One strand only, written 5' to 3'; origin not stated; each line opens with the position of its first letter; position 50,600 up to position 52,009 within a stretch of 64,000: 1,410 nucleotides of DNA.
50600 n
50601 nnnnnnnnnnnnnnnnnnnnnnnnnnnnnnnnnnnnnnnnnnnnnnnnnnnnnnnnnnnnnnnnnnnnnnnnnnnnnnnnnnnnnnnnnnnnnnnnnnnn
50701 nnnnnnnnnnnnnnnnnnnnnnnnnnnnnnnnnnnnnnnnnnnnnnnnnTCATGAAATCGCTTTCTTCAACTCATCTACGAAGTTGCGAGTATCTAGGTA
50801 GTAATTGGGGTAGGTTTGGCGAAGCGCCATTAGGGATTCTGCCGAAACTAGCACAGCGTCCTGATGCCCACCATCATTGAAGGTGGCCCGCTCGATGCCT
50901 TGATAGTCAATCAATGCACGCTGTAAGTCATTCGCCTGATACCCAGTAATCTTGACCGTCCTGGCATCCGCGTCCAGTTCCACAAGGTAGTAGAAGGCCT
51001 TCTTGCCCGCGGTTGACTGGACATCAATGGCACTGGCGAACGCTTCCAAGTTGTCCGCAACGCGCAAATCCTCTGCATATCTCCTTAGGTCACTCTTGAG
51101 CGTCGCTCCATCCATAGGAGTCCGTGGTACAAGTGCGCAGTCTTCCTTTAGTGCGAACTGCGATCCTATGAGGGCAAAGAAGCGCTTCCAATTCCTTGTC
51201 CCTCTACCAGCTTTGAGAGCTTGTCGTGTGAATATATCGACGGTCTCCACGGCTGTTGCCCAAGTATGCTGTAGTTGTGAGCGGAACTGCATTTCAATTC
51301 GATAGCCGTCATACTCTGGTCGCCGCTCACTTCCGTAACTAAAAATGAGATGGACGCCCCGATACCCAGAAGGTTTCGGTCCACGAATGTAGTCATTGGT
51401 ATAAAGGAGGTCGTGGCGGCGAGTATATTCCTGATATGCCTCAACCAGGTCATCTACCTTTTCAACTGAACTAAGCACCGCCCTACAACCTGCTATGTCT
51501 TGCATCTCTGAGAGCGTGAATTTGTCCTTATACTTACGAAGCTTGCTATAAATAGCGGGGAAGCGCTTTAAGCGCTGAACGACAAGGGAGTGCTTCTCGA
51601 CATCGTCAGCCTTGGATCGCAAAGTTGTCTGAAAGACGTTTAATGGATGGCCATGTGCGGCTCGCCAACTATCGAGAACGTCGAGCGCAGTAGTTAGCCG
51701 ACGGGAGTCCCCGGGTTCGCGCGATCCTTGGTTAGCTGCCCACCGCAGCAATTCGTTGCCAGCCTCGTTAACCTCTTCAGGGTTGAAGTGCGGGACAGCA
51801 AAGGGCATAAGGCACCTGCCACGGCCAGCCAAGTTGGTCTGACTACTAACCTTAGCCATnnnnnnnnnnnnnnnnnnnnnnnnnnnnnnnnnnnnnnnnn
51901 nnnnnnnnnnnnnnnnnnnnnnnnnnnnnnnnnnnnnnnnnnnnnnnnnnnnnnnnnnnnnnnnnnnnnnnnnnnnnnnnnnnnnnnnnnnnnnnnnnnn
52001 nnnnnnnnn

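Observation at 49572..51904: IS1595-family element with 8-bp TSD carrying a RelA/SpoT-domain (toxSAS/CapRel-like) passenger, inserted into the TPR tail of a giant kinase gene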

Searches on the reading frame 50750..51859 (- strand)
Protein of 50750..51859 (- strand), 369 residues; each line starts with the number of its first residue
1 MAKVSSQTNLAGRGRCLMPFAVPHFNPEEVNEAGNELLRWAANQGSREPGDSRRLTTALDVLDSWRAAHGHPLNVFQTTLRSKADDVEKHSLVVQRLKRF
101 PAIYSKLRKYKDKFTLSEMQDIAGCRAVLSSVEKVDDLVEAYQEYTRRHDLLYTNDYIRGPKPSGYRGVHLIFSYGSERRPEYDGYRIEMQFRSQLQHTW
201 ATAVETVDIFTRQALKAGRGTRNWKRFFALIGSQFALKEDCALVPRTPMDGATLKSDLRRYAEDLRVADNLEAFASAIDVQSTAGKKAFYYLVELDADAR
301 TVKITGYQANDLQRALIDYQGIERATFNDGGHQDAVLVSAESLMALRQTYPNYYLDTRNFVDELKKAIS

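Call 5: search_protein_families(library=padloc, proteins=[window:50750-51859:-], max_evalue=0.1)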
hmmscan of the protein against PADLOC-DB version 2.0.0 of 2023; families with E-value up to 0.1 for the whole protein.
window:50750-51859:- (369 aa): 1 family
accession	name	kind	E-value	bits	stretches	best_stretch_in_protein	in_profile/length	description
PDLC04999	PDC-S33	-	2.7e-108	360.5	1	20-368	3-342/349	-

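Call 6: search_protein_families(library=ncbifam, proteins=[window:50750-51859:-], max_evalue=0.1)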
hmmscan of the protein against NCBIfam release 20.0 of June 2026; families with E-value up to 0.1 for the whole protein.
window:50750-51859:- (369 aa): 4 families
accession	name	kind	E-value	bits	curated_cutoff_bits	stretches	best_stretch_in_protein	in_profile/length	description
NF053588.1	GTPPhKinYjbM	equivalog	6.8e-13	48.8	320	1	79-205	23-153/201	GTP diphosphokinase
TIGR00691.1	spoT_relA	subfamily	0.00019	19.9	499.2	1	65-171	180-283/687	RelA/SpoT family protein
NF008124.0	PRK10872.1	equivalog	0.00029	19.5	728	1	66-199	222-345/744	GTP diphosphokinase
NF008303.0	PRK11092.1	equivalog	0.021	13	947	1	71-171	211-308/702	bifunctional GTP diphosphokinase/guanosine-3',5'-bis pyrophosphate 3'-pyrophosphohydrolase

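Call 8: search_protein_families(library=pfam, proteins=[window:50750-51859:-], max_evalue=0.1)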
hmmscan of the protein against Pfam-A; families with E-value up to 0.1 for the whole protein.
window:50750-51859:- (369 aa): 2 families
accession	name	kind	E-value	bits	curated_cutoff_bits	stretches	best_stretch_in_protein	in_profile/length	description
PF04607.23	RelA_SpoT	-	1.8e-14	54.4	27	1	95-202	1-99/113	Region found in RelA / SpoT proteins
PF25251.1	DUF7853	-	0.0045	18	27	1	274-337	19-77/81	Family of unknown function (DUF7853)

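Call 9: search_solved_structures(query=window:50750-51859:-, max_evalue=1, show_alignments=2)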
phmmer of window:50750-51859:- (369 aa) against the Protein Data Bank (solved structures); distinct sequences matched with E-value up to 1: 36.
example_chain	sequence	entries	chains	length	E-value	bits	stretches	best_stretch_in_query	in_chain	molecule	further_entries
9erv_A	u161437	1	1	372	1.8e-32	116.1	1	56-362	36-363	RelA/SpoT family protein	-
7ztb_A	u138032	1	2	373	1.8e-32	116.1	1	56-362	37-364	RelA/SpoT family protein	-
3l9d_A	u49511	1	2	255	1.6e-10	43.9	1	92-205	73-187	Putative GTP pyrophosphokinase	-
6fgk_A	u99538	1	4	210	4.2e-09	39.3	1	95-203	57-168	GTP pyrophosphokinase YwaC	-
5f2v_V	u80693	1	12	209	1.8e-07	33.9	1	79-205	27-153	GTP pyrophosphokinase YjbM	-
5ded_D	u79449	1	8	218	2.1e-07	33.7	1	79-205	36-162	GTP pyrophosphokinase YjbM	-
5dec_A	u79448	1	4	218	2.1e-07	33.7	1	79-205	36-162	GTP pyrophosphokinase YjbM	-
2be3_A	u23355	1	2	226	3e-07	33.2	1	86-206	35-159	GTP pyrophosphokinase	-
9s6k_B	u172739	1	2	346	1.1e-05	28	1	83-201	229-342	GTP pyrophosphokinase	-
6ewz_A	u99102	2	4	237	0.00013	24.5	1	95-203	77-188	GTP pyrophosphokinase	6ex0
6fgj_A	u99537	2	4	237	0.00013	24.5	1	95-203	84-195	GTP pyrophosphokinase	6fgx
5iqr_8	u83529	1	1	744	0.018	17.5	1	71-194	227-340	GTP pyrophosphokinase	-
5kps_A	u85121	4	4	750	0.018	17.5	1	71-194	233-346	GTP pyrophosphokinase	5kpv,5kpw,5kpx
5l3p_z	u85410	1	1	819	0.021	17.2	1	71-193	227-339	GTP pyrophosphokinase,GTP pyrophosphokinase,GTP pyrophosphokinase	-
6uxm_A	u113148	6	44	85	0.03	16.7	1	187-237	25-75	Bcl-2 homologous antagonist/killer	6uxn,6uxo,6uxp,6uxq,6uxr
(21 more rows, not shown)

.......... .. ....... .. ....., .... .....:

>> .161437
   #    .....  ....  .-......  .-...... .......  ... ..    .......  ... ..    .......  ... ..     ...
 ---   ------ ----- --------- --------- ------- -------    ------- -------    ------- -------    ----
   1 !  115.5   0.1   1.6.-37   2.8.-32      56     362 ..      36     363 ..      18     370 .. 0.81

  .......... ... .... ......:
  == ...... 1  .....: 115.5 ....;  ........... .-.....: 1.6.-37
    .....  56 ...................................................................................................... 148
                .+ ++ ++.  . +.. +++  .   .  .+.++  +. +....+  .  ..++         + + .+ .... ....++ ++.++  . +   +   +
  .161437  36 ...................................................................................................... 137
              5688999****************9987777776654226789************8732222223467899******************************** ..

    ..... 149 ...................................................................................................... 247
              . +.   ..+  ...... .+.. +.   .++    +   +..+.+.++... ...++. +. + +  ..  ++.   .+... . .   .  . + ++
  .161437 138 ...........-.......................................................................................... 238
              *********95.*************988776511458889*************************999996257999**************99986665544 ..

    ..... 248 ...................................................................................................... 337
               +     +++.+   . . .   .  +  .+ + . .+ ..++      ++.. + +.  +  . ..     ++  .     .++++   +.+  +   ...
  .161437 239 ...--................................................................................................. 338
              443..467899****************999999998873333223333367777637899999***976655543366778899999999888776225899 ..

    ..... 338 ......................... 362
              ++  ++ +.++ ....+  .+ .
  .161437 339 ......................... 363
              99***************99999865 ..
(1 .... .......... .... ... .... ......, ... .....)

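Call 12: find_homologous_proteins(query=window:50750-51859:-)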
Query window:50750-51859:- (369 aa): 4054 proteins with E <= 0.001 among 8000 candidates; the best 120 are listed.
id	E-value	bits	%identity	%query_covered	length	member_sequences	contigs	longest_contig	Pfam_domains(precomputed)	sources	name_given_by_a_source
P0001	1.1e-142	493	65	95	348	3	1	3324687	PF04607.24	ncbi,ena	-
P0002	1.6e-94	335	50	84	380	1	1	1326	PF04607.24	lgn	-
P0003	3.0e-94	334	47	95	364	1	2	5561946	PF04607.24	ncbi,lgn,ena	-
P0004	3.7e-94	334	49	93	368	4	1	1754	PF04607.24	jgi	jgi:ppGpp synthetase/RelA/SpoT-type nucleotidyltranferase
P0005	2.5e-93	331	48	95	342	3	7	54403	PF04607.24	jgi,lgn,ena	jgi:ppGpp synthetase/RelA/SpoT-type nucleotidyltranferase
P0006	7.9e-93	329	49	95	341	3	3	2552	PF04607.24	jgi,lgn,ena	-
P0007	9.0e-93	329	46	95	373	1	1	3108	PF04607.24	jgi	jgi:hypothetical protein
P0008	5.8e-92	327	48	95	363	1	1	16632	PF04607.24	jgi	jgi:ppGpp synthetase/RelA/SpoT-type nucleotidyltranferase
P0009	5.9e-92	327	46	95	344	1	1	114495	PF04607.24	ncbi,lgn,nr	ncbi:MAG: hypothetical protein QOG71_2430 [Pyrinomonadaceae bacterium]|nr:hypothetical protein [Pyri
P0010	8.0e-92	326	48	95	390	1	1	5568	PF04607.24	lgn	-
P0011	1.0e-91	326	45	95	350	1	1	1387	PF04607.24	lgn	-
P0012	1.2e-91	326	47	95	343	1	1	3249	PF04607.24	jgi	jgi:hypothetical protein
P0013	2.2e-91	325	49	95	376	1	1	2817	PF04607.24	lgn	-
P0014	2.4e-91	325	47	95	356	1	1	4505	PF04607.24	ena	-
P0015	2.8e-91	324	48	95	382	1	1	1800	PF04607.24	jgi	jgi:ppGpp synthetase/RelA/SpoT-type nucleotidyltranferase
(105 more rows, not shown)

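Call 15: find_encoding_contigs(protein=P0001, flank=6000, max_places=4)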
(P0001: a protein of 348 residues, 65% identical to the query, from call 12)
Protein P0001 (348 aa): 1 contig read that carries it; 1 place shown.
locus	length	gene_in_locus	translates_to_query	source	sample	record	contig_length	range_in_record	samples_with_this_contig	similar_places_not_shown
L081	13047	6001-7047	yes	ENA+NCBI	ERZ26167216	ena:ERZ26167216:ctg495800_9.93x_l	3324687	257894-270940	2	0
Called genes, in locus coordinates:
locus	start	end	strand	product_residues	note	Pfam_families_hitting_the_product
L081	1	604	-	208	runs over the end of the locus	PF03006:HlyIII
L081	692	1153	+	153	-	PF03745:DUF309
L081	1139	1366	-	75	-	-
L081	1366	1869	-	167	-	PF07690:MFS_1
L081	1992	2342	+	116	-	-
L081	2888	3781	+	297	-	PF00296:Bac_luciferase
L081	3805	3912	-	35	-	-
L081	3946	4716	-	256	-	PF01636:APH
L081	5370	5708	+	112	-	PF00990:GGDEF (weak)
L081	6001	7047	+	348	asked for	PF04607:RelA_SpoT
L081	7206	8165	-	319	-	PF12760:Zn_ribbon_IS1595, PF12762:DDE_Tnp_IS1595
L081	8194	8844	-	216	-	PF00072:Response_reg, PF08668:HDOD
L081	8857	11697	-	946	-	PF01590:GAF, PF13185:GAF_2, PF13492:GAF_3 (weak), PF00989:PAS (weak), PF08448:PAS_4, PF13426:PAS_9 (weak), PF02518:HATPase_c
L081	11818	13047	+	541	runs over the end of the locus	PF00324:AA_permease, PF13520:AA_permease_2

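Call 22: search_protein_families(library=pfam, alignment_id=A1, max_evalue=0.001)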
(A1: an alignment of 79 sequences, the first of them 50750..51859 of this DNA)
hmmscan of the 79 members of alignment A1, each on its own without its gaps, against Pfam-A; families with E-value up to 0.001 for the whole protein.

A. member 1, window:50750-51859:- (369 aa): 1 family
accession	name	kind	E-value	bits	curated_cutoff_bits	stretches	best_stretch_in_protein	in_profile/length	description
PF04607.23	RelA_SpoT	-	1.8e-14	54.4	27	1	95-202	1-99/113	Region found in RelA / SpoT proteins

B. families by the number of members that match (of 79 scanned): 36 families (the first 25 are shown)
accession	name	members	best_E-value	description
PF12686.12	DUF3800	14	4.6e-10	Protein of unknown function (DUF3800)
PF13424.12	TPR_12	4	9.3e-16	Tetratricopeptide repeat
PF13274.11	SocA_Panacea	3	1.1e-16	Antitoxin SocA-like, Panacea domain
PF13428.12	TPR_14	3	8.1e-12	Tetratricopeptide repeat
PF07719.23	TPR_2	3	1.6e-10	Tetratricopeptide repeat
PF14559.12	TPR_19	3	2.6e-09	Tetratricopeptide repeat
PF13432.12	TPR_16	3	3.3e-09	Tetratricopeptide repeat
PF00515.34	TPR_1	3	1.5e-08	Tetratricopeptide repeat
PF02954.25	HTH_8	3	1.5e-07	Bacterial regulatory protein, Fis family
PF24738.1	DUF7689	2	8.2e-35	Domain of unknown function (DUF7689)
PF03235.19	GmrSD_N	2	2.9e-29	GmrSD restriction endonuclease, N-terminal domain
PF13181.12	TPR_8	2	1.9e-08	Tetratricopeptide repeat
PF12895.13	ANAPC3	2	2e-08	Anaphase-promoting complex, cyclosome, subunit 3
PF13176.12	TPR_7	2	1.6e-06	Tetratricopeptide repeat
PF13374.12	TPR_10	2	2.5e-05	Tetratricopeptide repeat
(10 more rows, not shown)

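Call 23: search_protein_families(library=padloc, alignment_id=A1, max_evalue=0.00001)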
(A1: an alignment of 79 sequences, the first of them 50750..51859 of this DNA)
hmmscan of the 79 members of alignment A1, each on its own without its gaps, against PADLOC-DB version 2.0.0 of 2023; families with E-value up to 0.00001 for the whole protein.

A. member 1, window:50750-51859:- (369 aa): 1 family
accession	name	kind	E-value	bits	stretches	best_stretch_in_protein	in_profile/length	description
PDLC04999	PDC-S33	-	2.7e-108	360.5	1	20-368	3-342/349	-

B. families by the number of members that match (of 79 scanned): 83 families (the first 25 are shown)
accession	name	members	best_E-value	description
PDLC04157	HEC-06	1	7.7e-159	-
PDLC02357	AbiU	1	1.2e-157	AbiU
PDLC04155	HEC-06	1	7.7e-141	-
PDLC02700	Orf5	1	4.4e-125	Orf5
PDLC04853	PDC-S05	1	6.9e-125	-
PDLC04852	PDC-S05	1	1.5e-122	-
PDLC04851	PDC-S05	1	2.3e-121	-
PDLC04154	HEC-06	1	7.8e-115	-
PDLC04999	PDC-S33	1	2.7e-108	-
PDLC04843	PDC-S05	1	3.6e-108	-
PDLC04868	PDC-S05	1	1.1e-106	-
PDLC04864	PDC-S05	1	8.5e-103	-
PDLC04871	PDC-S05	1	1.1e-97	-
PDLC02687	Orf5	1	6.3e-92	Orf5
PDLC04870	PDC-S05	1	2.2e-73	-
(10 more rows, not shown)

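Call 29: find_related_loci(query=A2, collection=metagenome_contigs, flank=4000)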
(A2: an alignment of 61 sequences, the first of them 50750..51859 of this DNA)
Query A2 (369 aa) in metagenome_contigs; peptide patterns used: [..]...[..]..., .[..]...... (x = any residue, [..] = any of these).
600 stretches matched a pattern (row limit reached: there are more); 572 encode a relative of the query (tblastn E <= 1e-3); the best 80 are kept; 80 distinct loci.
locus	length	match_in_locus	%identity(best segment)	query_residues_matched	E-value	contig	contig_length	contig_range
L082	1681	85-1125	46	18-368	2e-107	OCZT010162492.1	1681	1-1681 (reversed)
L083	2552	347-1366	48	18-368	2e-103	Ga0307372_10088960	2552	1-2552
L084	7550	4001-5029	45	18-368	4e-96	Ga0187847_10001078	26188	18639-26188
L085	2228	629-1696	43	18-369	7e-100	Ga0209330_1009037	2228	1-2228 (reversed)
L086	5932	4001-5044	44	18-368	5e-94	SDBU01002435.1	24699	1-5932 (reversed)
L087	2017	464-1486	46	18-369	3e-97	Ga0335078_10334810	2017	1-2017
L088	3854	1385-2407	46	18-369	3e-93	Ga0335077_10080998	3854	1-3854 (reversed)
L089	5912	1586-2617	45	15-369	3e-92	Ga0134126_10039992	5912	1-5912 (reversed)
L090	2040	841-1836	45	28-368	8e-96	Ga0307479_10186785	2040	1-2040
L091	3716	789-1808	44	20-368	2e-91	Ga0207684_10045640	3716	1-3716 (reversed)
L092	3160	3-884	50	72-368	8e-92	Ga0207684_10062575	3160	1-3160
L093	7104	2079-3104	44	18-368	5e-90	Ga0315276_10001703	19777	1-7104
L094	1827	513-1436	47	58-368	1e-94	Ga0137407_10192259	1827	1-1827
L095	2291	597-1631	43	18-368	2e-92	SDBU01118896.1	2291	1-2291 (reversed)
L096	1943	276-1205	48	57-368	2e-93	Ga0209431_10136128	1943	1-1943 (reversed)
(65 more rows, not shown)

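Call 30: find_related_loci(query=A2, collection=viral_contigs, flank=4000)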
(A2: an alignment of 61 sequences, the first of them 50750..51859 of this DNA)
Query A2 (369 aa) in viral_contigs; peptide patterns used: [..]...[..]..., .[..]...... (x = any residue, [..] = any of these).
125 stretches matched a pattern; 120 encode a relative of the query (tblastn E <= 1e-3); the best 80 are kept; 80 distinct loci.
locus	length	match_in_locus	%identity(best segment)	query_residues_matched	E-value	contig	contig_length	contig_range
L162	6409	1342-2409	42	14-369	8e-90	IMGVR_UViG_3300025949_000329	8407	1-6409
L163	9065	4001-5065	42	4-369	6e-88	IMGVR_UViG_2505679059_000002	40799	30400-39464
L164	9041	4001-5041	43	18-369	3e-86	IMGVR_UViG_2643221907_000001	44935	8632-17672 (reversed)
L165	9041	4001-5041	42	17-369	4e-82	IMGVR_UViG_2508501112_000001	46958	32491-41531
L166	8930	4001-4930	45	61-369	6e-79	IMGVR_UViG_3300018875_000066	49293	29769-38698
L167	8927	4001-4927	44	58-364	9e-79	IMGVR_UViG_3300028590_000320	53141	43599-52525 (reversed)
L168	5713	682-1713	39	18-366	1e-77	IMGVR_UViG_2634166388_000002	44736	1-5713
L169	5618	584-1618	40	18-367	2e-77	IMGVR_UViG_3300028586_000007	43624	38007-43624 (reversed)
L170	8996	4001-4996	41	18-364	4e-76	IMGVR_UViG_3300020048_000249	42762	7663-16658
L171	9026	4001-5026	40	18-364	1e-75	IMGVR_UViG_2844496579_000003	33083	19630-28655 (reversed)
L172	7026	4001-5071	39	5-366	4e-75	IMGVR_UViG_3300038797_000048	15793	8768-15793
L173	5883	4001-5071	39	5-366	5e-75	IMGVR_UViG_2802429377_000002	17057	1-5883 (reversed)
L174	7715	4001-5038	40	12-366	1e-74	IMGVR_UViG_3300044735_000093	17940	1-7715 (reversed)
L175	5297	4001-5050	39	18-369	6e-74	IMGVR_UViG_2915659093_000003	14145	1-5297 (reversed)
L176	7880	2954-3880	44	58-364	9e-79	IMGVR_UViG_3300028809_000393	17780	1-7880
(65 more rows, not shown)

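Call 36: predict_structure(alignment_id=A2)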
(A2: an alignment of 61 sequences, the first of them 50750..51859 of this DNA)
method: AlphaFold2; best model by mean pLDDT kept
length: 369 residues; sequences in the alignment: 61
mean_pLDDT: 86.7   pTM: 0.85
mean pLDDT of the five models: 86.7, 86.2, 85.4, 85.1, 81.7
residues with pLDDT >= 90: 208; 70-90: 123; 50-70: 22; < 50: 16
segments of 3 or more residues with pLDDT < 50: 1-16
pLDDT, mean of each block of 10 residues (from residue 1): 36 50 92 93 78 89 92 93 96 90 89 90 93 98 88 97 95 95 94 96 84 61 92 97 97 97 91 78 84 86 89 88 84 83 77 79 95
secondary structure, 60 per line:
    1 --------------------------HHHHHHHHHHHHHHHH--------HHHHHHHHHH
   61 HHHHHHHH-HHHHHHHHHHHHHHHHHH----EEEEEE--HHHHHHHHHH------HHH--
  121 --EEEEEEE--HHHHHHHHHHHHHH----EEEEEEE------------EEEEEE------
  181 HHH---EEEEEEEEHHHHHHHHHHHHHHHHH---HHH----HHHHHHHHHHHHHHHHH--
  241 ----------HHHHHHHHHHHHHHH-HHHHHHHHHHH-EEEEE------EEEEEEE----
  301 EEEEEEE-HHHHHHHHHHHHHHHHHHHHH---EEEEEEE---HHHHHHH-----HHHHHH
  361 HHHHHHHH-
elements in order: H27-42 H51-68 H70-87 E92-97 H100-109 E123-129 H132-145 E150-156 E169-174 E187-194 H195-211 H222-238 H251-265 H267-277 E279-283 E290-296 E301-307 H309-329 E333-339 H343-349 H355-368
